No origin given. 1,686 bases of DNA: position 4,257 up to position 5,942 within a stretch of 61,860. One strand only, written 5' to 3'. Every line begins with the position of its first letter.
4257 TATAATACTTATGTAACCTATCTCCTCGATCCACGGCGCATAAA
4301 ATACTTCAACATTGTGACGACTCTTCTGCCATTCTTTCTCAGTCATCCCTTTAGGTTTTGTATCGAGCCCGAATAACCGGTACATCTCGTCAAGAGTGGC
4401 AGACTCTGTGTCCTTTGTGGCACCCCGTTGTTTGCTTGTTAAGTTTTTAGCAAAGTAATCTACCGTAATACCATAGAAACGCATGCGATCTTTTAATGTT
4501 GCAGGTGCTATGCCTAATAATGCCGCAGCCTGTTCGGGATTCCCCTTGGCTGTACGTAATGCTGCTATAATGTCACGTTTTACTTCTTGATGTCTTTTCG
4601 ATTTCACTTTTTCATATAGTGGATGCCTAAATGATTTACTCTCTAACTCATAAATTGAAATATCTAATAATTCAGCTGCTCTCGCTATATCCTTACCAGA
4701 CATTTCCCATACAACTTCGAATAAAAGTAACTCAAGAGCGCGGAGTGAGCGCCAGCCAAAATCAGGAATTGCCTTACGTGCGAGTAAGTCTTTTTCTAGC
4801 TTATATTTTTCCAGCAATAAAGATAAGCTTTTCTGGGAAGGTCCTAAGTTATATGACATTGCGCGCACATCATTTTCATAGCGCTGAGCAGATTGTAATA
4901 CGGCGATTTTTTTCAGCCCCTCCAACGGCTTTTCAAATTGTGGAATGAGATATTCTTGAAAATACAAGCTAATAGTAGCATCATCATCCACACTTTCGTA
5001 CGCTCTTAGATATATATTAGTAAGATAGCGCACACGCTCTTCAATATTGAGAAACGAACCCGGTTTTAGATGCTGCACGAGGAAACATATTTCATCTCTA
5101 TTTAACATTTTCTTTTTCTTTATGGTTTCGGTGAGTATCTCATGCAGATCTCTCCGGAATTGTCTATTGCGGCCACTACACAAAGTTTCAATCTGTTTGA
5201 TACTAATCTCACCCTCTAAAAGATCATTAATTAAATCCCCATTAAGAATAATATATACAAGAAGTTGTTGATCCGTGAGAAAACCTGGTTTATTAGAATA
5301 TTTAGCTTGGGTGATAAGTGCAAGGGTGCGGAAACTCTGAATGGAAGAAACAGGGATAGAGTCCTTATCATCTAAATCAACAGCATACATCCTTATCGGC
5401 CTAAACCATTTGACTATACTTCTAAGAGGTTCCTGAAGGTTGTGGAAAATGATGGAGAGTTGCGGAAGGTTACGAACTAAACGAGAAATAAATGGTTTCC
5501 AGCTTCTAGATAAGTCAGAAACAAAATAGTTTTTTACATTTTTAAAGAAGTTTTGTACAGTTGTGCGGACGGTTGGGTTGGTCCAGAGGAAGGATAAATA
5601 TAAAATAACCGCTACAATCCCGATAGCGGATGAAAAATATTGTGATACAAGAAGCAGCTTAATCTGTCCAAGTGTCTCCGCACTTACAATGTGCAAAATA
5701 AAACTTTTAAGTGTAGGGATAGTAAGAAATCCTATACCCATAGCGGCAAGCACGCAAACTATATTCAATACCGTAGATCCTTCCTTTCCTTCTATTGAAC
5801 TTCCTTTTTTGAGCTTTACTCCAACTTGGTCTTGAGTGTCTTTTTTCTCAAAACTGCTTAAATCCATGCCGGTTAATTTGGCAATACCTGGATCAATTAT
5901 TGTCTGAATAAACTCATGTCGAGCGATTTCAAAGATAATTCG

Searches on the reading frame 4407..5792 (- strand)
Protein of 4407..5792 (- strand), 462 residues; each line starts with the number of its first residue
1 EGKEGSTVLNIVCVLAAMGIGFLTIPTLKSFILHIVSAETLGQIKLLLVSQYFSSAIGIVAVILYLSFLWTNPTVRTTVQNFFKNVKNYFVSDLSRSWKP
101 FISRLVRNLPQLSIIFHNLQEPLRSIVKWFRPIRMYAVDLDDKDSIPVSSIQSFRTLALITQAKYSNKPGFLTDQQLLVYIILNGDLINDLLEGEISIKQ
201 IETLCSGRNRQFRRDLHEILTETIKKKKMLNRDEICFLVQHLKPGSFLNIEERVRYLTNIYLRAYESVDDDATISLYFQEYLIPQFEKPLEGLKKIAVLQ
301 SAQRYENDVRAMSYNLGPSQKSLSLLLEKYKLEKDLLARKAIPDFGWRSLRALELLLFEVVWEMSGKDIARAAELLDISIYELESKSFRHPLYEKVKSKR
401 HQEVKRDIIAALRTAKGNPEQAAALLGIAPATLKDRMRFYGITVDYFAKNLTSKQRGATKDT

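Call 50: find_homologous_proteins(query=window:4407-5792:-, max_evalue=0.01)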
Query window:4407-5792:-: 8000 candidates shared short words with the query, none scored E <= 0.01.

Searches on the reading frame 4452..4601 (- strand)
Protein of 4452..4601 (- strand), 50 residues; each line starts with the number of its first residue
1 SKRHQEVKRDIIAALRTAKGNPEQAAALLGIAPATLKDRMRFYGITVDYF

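Call 9: search_protein_families(library=pfam, proteins=[window:4452-4601:-], max_evalue=10)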
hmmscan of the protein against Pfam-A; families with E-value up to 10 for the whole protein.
seq(50 aa): 8 families
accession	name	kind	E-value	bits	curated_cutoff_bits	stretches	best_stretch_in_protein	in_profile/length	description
PF02954.25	HTH_8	-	2.9e-07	30.5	22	1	11-41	10-40/42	Bacterial regulatory protein, Fis family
PF02042.20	RWP-RK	-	0.0069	16.7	29.3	1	23-45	16-38/49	RWP-RK domain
PF00627.37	UBA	-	0.015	15.6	22.4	1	9-29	17-37/37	UBA/TS-N domain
PF20432.4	Xre-like-HTH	-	0.037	14.7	25.8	1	11-38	15-42/63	Antitoxin Xre-like helix-turn-helix domain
PF13556.12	HTH_30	-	0.044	14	27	1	17-41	10-34/59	PucR C-terminal helix-turn-helix domain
PF13551.12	HTH_29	-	0.12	12.9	28.1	1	10-36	3-29/64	Winged helix-turn helix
PF12840.13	HTH_20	-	0.14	12.6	27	1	6-41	4-40/51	Helix-turn-helix domain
PF12728.13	HTH_17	-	0.15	12.8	27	1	22-39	4-20/51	Helix-turn-helix domain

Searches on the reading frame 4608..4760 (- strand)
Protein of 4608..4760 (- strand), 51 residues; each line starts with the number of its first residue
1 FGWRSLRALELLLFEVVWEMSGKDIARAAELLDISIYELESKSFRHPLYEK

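Call 9: search_protein_families(library=pfam, proteins=[window:4608-4760:-], max_evalue=10)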
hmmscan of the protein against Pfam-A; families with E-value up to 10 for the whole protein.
seq(51 aa): 0 families
